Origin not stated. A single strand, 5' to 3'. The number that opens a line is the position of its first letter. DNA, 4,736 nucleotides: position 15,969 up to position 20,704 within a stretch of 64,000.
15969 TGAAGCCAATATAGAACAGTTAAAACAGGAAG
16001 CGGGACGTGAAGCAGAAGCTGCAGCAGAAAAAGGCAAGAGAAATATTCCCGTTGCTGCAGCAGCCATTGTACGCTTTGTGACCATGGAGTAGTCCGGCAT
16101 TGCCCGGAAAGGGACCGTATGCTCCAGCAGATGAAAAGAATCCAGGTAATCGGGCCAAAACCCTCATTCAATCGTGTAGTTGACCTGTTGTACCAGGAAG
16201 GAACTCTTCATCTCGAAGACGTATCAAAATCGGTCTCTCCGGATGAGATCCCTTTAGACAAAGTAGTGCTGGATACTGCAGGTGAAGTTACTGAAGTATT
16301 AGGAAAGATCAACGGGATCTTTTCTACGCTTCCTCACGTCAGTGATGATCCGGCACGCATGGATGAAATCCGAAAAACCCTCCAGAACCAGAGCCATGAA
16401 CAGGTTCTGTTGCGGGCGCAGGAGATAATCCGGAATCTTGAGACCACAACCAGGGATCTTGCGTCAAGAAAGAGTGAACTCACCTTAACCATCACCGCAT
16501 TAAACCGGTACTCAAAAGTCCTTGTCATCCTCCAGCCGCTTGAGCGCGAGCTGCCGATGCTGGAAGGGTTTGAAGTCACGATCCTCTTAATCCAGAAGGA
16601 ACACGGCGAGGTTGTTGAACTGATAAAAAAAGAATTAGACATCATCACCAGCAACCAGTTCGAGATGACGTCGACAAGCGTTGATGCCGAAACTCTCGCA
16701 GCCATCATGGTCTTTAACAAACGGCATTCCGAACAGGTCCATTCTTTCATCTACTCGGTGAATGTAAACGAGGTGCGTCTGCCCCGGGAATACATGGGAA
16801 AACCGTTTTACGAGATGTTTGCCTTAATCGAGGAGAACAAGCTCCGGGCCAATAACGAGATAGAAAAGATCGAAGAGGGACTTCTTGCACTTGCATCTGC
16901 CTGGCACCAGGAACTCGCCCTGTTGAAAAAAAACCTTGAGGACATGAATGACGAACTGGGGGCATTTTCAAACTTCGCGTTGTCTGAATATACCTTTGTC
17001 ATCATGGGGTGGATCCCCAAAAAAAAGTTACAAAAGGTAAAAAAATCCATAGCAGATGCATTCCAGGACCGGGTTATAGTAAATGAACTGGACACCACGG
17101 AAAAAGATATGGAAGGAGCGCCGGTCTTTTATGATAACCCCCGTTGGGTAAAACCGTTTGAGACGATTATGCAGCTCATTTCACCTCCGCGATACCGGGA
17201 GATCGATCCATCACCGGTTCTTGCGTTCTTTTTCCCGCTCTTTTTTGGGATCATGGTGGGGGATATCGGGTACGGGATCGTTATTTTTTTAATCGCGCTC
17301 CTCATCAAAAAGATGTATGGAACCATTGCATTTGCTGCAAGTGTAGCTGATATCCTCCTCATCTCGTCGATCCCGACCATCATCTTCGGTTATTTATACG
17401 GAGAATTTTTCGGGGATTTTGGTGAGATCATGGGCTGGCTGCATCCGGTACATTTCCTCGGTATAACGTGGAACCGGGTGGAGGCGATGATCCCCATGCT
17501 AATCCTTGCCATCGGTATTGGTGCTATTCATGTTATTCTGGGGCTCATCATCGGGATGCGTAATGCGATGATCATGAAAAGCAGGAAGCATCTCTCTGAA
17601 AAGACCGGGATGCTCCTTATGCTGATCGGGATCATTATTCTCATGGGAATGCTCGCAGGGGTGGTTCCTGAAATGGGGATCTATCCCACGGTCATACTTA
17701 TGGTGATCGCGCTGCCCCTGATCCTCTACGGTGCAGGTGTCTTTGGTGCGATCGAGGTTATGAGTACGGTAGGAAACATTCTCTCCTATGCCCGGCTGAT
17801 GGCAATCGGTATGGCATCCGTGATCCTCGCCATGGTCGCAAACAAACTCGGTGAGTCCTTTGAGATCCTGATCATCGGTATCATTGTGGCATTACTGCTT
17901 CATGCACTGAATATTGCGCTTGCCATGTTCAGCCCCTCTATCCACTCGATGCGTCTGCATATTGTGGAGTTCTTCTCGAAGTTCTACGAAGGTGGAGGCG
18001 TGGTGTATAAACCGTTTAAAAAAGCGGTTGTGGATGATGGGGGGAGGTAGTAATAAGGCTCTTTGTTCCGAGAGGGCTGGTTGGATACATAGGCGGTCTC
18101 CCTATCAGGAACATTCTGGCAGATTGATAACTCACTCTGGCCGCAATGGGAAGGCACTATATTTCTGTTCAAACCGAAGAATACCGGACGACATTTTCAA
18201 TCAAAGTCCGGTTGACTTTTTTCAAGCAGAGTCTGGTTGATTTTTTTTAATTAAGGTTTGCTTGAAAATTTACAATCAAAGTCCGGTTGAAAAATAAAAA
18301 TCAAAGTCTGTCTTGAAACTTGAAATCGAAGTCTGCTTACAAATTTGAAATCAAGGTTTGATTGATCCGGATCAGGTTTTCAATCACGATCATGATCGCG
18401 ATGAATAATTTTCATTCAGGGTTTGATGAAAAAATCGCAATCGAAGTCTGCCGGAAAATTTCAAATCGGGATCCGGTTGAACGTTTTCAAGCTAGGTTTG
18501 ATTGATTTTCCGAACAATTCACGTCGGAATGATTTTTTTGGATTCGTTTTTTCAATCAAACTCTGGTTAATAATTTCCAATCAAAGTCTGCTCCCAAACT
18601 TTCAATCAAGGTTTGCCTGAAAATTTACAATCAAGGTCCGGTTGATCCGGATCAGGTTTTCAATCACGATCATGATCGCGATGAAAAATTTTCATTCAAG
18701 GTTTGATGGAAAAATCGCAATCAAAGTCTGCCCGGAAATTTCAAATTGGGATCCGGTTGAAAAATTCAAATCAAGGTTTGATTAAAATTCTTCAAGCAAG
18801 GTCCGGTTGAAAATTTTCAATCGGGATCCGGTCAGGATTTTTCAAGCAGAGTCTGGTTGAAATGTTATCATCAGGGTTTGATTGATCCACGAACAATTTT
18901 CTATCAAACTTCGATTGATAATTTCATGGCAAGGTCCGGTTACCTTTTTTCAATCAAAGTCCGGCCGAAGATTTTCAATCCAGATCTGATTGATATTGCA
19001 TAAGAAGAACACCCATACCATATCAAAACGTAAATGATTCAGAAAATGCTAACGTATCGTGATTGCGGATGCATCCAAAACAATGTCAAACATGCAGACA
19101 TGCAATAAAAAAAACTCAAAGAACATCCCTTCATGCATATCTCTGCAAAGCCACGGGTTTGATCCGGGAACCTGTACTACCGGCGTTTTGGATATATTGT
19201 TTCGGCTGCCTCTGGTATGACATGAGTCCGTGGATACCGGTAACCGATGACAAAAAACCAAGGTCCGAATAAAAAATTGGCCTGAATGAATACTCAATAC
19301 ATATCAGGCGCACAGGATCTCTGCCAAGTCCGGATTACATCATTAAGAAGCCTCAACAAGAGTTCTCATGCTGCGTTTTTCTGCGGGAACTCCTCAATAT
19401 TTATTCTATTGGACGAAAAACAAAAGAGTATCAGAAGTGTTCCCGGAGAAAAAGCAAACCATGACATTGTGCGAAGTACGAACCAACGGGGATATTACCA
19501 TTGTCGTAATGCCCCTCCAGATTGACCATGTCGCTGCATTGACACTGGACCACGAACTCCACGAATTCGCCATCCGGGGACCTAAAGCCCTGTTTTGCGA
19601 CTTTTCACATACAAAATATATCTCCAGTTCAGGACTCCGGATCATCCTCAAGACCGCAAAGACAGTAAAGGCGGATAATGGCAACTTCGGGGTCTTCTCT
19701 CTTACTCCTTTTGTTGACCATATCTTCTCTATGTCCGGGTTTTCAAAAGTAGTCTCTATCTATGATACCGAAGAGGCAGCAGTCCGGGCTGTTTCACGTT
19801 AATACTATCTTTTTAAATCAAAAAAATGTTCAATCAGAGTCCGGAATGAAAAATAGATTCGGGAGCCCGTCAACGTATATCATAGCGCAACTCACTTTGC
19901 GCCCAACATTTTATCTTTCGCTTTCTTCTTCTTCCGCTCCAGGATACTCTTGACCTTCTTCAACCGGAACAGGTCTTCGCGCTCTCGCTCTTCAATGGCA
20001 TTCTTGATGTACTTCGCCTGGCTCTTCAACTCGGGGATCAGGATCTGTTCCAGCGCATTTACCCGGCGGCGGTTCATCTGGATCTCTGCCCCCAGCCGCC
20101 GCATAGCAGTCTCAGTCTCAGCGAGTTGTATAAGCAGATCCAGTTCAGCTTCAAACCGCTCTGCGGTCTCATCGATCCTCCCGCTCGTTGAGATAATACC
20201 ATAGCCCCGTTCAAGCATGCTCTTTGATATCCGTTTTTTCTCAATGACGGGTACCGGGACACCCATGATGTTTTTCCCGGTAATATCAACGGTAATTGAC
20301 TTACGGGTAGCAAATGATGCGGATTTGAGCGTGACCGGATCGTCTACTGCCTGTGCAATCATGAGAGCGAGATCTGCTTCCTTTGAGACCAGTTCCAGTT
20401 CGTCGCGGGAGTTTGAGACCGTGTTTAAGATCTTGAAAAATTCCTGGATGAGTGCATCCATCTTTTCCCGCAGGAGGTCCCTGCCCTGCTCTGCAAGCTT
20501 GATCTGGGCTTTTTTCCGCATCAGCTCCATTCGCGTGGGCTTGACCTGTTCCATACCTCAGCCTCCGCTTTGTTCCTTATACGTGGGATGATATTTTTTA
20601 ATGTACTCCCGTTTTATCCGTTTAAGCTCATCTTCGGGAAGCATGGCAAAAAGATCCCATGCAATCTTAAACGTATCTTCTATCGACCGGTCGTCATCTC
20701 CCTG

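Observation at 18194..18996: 0.8-kb array of about 34 tandem 24-25-bp units with palindromic junction boxes, a 280-bp higher-order period and GATC clusters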

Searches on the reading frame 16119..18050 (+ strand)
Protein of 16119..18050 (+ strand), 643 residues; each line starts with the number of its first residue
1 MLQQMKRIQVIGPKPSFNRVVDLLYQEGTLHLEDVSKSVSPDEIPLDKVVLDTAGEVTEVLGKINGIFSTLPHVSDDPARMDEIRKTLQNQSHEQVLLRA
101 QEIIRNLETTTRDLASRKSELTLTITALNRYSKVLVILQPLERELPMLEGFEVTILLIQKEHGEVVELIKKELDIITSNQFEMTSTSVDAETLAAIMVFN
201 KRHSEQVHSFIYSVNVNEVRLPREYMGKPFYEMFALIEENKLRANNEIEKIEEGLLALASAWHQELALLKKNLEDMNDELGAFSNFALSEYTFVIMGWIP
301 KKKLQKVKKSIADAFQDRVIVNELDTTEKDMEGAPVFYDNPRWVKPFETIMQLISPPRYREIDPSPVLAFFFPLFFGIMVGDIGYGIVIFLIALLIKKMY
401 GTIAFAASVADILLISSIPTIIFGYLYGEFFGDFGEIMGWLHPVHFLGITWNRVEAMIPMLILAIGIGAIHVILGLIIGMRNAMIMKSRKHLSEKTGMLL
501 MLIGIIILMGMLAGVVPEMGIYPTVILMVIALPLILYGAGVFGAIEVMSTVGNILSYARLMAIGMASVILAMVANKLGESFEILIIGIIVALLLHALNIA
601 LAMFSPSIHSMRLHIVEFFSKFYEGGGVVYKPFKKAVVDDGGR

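Call 7: search_protein_families(library=pfam, proteins=[window:16119-18050:+])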
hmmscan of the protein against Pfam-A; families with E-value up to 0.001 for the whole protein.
window:16119-18050:+ (643 aa): 1 family
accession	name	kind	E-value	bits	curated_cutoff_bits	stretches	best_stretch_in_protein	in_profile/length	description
PF01496.24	V_ATPase_I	-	6.1e-24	84.5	30.7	2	238-397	256-414/815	V-type ATPase 116kDa subunit family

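Call 12: find_homologous_proteins(query=window:16119-18050:+, max_evalue=1e-30)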
Query window:16119-18050:+ (643 aa): 941 proteins with E <= 1e-30 among 8000 candidates; the best 120 are listed.
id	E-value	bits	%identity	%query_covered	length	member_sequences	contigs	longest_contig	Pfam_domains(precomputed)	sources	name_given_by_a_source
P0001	0.0e+0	1323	95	100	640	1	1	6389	PF01496.25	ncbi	-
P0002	0.0e+0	1283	91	99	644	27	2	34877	PF01496.25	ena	-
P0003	0.0e+0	1281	90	100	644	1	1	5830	PF01496.25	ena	-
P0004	0.0e+0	1270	90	100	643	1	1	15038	PF01496.25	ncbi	-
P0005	0.0e+0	1266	90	100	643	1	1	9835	PF01496.25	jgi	-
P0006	0.0e+0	1262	89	100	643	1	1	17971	PF01496.25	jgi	-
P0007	0.0e+0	1254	89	99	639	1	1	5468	PF01496.25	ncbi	ncbi:MAG: V-type ATPase 116kDa subunit family protein [Methanomicrobiales archaeon]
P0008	0.0e+0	1253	88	100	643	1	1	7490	PF01496.25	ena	-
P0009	0.0e+0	1243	88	100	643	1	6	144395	PF01496.25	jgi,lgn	jgi:V/A-type H+-transporting ATPase subunit I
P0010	0.0e+0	1238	88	100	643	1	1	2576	PF01496.25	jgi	jgi:V/A-type H+-transporting ATPase subunit I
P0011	0.0e+0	1223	86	100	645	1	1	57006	PF01496.25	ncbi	-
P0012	0.0e+0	1211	86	99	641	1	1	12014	PF01496.25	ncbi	ncbi:MAG: V-type ATP synthase subunit I [Methanomicrobiales archaeon]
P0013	0.0e+0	1209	86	99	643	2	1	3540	PF01496.25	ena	-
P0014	0.0e+0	1208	85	100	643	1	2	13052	PF01496.25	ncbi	-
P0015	0.0e+0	1200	84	100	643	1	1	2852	PF01496.25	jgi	-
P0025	0.0e+0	1155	82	99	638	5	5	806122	PF01496.25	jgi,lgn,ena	jgi:V/A-type H+-transporting ATPase subunit I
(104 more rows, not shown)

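Call 21: find_encoding_contigs(protein=P0002, flank=10000, max_places=2)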
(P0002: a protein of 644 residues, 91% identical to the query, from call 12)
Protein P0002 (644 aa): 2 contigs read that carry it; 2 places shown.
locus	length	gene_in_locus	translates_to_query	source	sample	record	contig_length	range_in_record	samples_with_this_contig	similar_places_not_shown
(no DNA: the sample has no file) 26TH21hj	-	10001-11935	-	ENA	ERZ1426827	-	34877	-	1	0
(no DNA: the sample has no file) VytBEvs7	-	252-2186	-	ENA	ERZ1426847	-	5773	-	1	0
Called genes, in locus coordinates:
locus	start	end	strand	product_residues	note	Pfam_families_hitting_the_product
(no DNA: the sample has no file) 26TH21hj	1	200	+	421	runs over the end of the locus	PF06245:DUF1015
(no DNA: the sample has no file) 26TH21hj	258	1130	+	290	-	PF01634:HisG, PF08029:HisG_C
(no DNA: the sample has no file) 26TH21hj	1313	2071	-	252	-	PF01810:LysE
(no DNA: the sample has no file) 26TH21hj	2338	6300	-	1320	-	PF03833:PolC_DP2_N, PF24844:PolC_DP2_central, PF24846:PolC_DP2_cat, PF14890:Intein_splicing (weak), PF24846:PolC_DP2_cat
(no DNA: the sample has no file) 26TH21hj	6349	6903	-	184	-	-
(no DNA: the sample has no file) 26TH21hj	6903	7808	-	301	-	PF12717:Cnd1 (faint), PF13513:HEAT_EZ (faint), PF25767:ARM_TBCD_2nd (faint), PF00514:Arm (faint), PF02985:HEAT (faint), PF13646:HEAT_2, PF03130:HEAT_PBS (weak), PF13646:HEAT_2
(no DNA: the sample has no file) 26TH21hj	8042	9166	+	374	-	PF07854:DUF1646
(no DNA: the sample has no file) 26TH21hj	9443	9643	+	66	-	-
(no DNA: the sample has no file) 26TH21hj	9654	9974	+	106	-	-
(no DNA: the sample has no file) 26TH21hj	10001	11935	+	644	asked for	PF01496:V_ATPase_I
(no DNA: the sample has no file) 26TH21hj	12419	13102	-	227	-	PF01813:ATP-synt_D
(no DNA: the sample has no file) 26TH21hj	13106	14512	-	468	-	PF02874:ATP-synt_ab_N, PF00006:ATP-synt_ab, PF22919:ATP-synt_VA_C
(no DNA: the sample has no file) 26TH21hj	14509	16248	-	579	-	PF02874:ATP-synt_ab_N, PF16886:ATP-synt_ab_Xtn, PF00006:ATP-synt_ab, PF22919:ATP-synt_VA_C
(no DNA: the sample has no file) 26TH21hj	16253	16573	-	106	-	PF01990:ATP-synt_F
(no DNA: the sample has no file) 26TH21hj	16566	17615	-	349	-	PF01992:vATP-synt_AC39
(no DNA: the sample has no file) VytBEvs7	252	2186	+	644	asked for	PF01496:V_ATPase_I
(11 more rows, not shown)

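Call 22: find_encoding_contigs(protein=P0009, flank=10000, max_places=2)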
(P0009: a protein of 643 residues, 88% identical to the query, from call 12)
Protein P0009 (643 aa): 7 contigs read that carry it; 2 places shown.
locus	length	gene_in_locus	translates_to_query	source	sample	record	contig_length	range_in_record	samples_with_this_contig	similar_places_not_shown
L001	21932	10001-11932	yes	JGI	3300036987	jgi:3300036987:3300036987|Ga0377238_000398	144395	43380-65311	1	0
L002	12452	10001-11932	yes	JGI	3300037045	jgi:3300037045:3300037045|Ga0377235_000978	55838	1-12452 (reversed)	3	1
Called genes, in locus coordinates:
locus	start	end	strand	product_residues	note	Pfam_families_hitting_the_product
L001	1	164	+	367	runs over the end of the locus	PF23958:DUF7287 (faint)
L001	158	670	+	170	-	PF23959:DUF7288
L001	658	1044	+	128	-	-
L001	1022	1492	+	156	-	-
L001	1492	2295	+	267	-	PF23960:DUF7289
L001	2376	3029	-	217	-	PF01810:LysE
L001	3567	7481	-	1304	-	PF03833:PolC_DP2_N, PF24844:PolC_DP2_central, PF24846:PolC_DP2_cat, PF14890:Intein_splicing (faint), PF24846:PolC_DP2_cat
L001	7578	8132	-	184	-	-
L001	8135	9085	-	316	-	PF13513:HEAT_EZ (faint), PF00514:Arm (faint), PF02985:HEAT (faint), PF13646:HEAT_2, PF03130:HEAT_PBS (weak), PF13646:HEAT_2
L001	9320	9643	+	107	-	-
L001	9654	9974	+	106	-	PF16999:V-ATPase_G_2 (weak)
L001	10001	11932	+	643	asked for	PF01496:V_ATPase_I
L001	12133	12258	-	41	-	PF17761:DUF1016_N (weak)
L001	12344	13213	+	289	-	PF07900:DUF1670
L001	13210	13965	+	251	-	PF07900:DUF1670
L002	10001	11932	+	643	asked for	PF01496:V_ATPase_I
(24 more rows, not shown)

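Call 23: find_encoding_contigs(protein=P0025, flank=10000, max_places=2)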
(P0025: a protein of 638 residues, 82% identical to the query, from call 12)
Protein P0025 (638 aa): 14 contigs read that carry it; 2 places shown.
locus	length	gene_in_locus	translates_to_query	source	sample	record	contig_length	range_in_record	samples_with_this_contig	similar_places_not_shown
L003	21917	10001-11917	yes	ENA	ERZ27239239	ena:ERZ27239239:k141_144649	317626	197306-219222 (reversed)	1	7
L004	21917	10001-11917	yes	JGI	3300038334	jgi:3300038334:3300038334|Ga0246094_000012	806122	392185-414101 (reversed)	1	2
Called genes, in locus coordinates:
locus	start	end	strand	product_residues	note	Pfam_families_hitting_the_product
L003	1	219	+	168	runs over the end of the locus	PF23928:DUF7266 (weak)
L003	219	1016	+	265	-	PF23960:DUF7289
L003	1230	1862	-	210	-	PF01810:LysE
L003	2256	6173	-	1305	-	PF03833:PolC_DP2_N, PF24844:PolC_DP2_central, PF24846:PolC_DP2_cat, PF14890:Intein_splicing (faint), PF24846:PolC_DP2_cat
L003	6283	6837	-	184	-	-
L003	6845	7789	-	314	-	PF12717:Cnd1 (faint), PF00514:Arm (faint), PF02985:HEAT (faint), PF13646:HEAT_2, PF03130:HEAT_PBS (weak), PF13646:HEAT_2, PF03130:HEAT_PBS (weak), PF13646:HEAT_2, +2 more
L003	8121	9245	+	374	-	PF07854:DUF1646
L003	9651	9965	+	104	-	PF16999:V-ATPase_G_2 (weak)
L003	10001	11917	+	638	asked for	PF01496:V_ATPase_I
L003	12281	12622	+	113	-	PF01740:STAS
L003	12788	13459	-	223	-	PF01813:ATP-synt_D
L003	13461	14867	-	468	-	PF09378:HAS-barrel (weak), PF02874:ATP-synt_ab_N, PF00006:ATP-synt_ab, PF22919:ATP-synt_VA_C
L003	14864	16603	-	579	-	PF02874:ATP-synt_ab_N, PF16886:ATP-synt_ab_Xtn, PF00006:ATP-synt_ab, PF22919:ATP-synt_VA_C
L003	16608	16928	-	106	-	PF01990:ATP-synt_F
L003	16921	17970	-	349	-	PF01992:vATP-synt_AC39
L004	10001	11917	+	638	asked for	PF01496:V_ATPase_I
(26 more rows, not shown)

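Call 51: find_encoding_contigs(protein=P0001, flank=5000, max_places=1)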
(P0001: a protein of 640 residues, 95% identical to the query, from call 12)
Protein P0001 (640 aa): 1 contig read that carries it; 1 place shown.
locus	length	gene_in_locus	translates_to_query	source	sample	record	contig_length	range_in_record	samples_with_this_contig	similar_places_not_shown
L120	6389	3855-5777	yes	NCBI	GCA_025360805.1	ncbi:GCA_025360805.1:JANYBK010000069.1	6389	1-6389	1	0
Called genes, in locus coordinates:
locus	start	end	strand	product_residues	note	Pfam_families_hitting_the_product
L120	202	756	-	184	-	-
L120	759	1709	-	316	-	PF00514:Arm (faint), PF13513:HEAT_EZ (faint), PF02985:HEAT (faint), PF12717:Cnd1 (faint), PF13646:HEAT_2, PF13646:HEAT_2, PF03130:HEAT_PBS (weak), PF13646:HEAT_2, +1 more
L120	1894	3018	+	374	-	PF07854:DUF1646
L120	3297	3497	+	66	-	-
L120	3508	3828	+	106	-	-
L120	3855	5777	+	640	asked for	PF01496:V_ATPase_I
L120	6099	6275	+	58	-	-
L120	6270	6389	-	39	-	?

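Call 52: find_encoding_contigs(protein=P0004, flank=5000, max_places=1)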
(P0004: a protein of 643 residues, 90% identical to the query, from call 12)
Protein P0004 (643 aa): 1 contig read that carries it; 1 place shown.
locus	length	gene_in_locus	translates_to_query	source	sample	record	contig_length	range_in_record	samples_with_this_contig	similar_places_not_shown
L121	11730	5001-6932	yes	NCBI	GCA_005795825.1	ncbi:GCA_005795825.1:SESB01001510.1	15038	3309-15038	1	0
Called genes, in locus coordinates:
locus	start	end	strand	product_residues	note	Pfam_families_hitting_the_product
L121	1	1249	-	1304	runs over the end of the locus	PF03833:PolC_DP2_N, PF24844:PolC_DP2_central, PF24846:PolC_DP2_cat, PF14890:Intein_splicing (faint), PF24846:PolC_DP2_cat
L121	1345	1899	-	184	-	-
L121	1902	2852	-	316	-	PF12717:Cnd1 (faint), PF13513:HEAT_EZ (faint), PF13646:HEAT_2, PF00514:Arm (faint), PF03130:HEAT_PBS (weak), PF13646:HEAT_2, PF03130:HEAT_PBS (weak), PF13646:HEAT_2, +1 more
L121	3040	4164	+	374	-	PF07854:DUF1646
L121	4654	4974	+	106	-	PF16999:V-ATPase_G_2 (weak)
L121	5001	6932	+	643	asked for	PF01496:V_ATPase_I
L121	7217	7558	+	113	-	PF01740:STAS, PF13466:STAS_2 (weak)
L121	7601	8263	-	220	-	PF01813:ATP-synt_D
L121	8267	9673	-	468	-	PF02874:ATP-synt_ab_N, PF00006:ATP-synt_ab, PF22919:ATP-synt_VA_C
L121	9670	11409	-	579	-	PF02874:ATP-synt_ab_N, PF16886:ATP-synt_ab_Xtn, PF00006:ATP-synt_ab, PF22919:ATP-synt_VA_C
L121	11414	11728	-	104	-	?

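Call 53: find_encoding_contigs(protein=P0006, flank=5000, max_places=1)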
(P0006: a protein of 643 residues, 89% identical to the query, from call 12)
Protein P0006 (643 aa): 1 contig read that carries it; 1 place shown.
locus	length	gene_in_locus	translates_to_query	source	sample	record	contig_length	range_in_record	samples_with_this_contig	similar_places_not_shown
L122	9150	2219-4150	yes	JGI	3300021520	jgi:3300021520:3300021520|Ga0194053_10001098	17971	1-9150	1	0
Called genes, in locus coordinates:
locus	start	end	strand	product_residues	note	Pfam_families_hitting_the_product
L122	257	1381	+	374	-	PF07854:DUF1646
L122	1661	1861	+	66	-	-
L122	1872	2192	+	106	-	PF16999:V-ATPase_G_2 (weak)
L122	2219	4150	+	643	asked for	PF01496:V_ATPase_I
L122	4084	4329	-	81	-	-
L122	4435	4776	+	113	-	PF01740:STAS, PF13466:STAS_2 (weak)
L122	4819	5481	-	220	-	PF01813:ATP-synt_D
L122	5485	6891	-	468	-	PF02874:ATP-synt_ab_N, PF00006:ATP-synt_ab, PF22919:ATP-synt_VA_C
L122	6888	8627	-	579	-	PF02874:ATP-synt_ab_N, PF16886:ATP-synt_ab_Xtn, PF00006:ATP-synt_ab, PF22919:ATP-synt_VA_C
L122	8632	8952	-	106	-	PF01990:ATP-synt_F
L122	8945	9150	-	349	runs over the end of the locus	PF01992:vATP-synt_AC39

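Call 54: find_encoding_contigs(protein=P0011, flank=5000, max_places=1)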
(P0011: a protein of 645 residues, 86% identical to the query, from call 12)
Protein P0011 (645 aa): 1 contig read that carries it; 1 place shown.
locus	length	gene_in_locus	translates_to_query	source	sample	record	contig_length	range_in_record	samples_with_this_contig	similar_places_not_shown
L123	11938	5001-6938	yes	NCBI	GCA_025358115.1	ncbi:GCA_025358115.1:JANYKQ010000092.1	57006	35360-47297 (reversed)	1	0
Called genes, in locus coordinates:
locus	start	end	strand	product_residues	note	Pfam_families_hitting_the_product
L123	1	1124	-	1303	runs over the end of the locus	PF03833:PolC_DP2_N, PF24844:PolC_DP2_central, PF24846:PolC_DP2_cat, PF14890:Intein_splicing (faint), PF24846:PolC_DP2_cat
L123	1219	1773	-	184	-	-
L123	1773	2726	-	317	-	PF12717:Cnd1 (faint), PF00514:Arm (faint), PF02985:HEAT (faint), PF13513:HEAT_EZ (faint), PF13646:HEAT_2, PF25767:ARM_TBCD_2nd (faint), PF03130:HEAT_PBS (weak), PF13646:HEAT_2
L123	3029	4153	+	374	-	PF07854:DUF1646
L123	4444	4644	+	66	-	-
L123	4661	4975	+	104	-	-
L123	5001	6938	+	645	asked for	PF01496:V_ATPase_I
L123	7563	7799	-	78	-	-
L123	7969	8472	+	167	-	-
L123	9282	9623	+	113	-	PF13466:STAS_2 (weak), PF01740:STAS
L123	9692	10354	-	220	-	PF01813:ATP-synt_D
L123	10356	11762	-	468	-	PF09378:HAS-barrel (faint), PF02874:ATP-synt_ab_N, PF00006:ATP-synt_ab, PF22919:ATP-synt_VA_C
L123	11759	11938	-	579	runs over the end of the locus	PF02874:ATP-synt_ab_N, PF16886:ATP-synt_ab_Xtn, PF00006:ATP-synt_ab, PF22919:ATP-synt_VA_C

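Call 76: search_protein_families(library=pfam, proteins=[L123:7969-8472:+, L123:7563-7799:-], max_evalue=0.01)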
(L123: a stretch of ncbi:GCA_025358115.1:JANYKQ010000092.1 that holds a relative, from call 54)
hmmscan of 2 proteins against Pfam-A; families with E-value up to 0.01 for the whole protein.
L123:7969-8472:+ (167 aa): 0 families

L123:7563-7799:- (78 aa): 0 families

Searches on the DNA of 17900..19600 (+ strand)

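Call 65: search_rna_families(source=window, start=17900, end=19600, threshold=evalue, max_evalue=1)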
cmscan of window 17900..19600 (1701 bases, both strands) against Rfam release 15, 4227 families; matches with E-value up to 1: 2.
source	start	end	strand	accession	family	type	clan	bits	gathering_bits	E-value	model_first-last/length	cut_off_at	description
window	18737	18840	+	RF01000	mir-580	Gene; miRNA;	-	22.2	83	0.19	1-93/93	no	mir-580 microRNA precursor family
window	19367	19463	-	RF04134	MIR7504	Gene; miRNA;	-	21.9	83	0.83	1-124/124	no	MIR7504 microRNA precursor family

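Call 67: search_dna_similar(query=window:18190-19000:+, collection=plasmids, mode=distant, max_rows=10)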
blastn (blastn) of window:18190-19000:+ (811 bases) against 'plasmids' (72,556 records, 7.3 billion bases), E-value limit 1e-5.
No match.

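Call 68: search_dna_similar(query=window:18190-19000:+, collection=phages, mode=distant, max_rows=10)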
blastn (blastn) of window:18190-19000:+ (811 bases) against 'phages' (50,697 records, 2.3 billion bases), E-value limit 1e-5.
No match.

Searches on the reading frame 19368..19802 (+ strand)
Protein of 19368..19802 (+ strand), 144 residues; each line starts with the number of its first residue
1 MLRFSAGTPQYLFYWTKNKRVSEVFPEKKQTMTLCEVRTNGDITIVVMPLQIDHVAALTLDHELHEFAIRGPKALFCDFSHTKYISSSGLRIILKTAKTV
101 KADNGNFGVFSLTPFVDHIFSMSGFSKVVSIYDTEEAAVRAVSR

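Call 7: search_protein_families(library=pfam, proteins=[window:19368-19802:+])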
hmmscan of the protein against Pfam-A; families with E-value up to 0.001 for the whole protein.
window:19368-19802:+ (144 aa): 2 families
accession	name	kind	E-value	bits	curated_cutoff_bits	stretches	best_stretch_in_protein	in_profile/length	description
PF01740.26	STAS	-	6.8e-14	52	22.6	1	36-138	3-106/106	STAS domain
PF13466.11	STAS_2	-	3.1e-05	24.5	29.2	1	52-125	7-79/80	STAS domain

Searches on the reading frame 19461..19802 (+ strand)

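Call 74: search_protein_families(library=ncbifam, proteins=[window:19461-19802:+])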
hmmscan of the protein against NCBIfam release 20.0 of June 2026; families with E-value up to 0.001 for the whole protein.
window:19461-19802:+ (113 aa): 2 families
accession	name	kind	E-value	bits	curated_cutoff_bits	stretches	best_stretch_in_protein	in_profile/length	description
TIGR00377.1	ant_ant_sig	superfamily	1.5e-15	57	53.45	1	5-105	6-107/108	anti-sigma factor antagonist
TIGR02886.1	spore_II_AA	equivalog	1.9e-12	47.1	114.75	1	7-108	4-106/106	anti-sigma F factor antagonist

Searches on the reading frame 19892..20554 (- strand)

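Call 7: search_protein_families(library=pfam, proteins=[window:19892-20554:-])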
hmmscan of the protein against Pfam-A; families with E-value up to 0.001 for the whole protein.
window:19892-20554:- (220 aa): 1 family
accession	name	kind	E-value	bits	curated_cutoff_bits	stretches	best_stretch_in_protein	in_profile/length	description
PF01813.22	ATP-synt_D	-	1.2e-53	182.4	25.7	1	10-203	1-196/196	ATP synthase subunit D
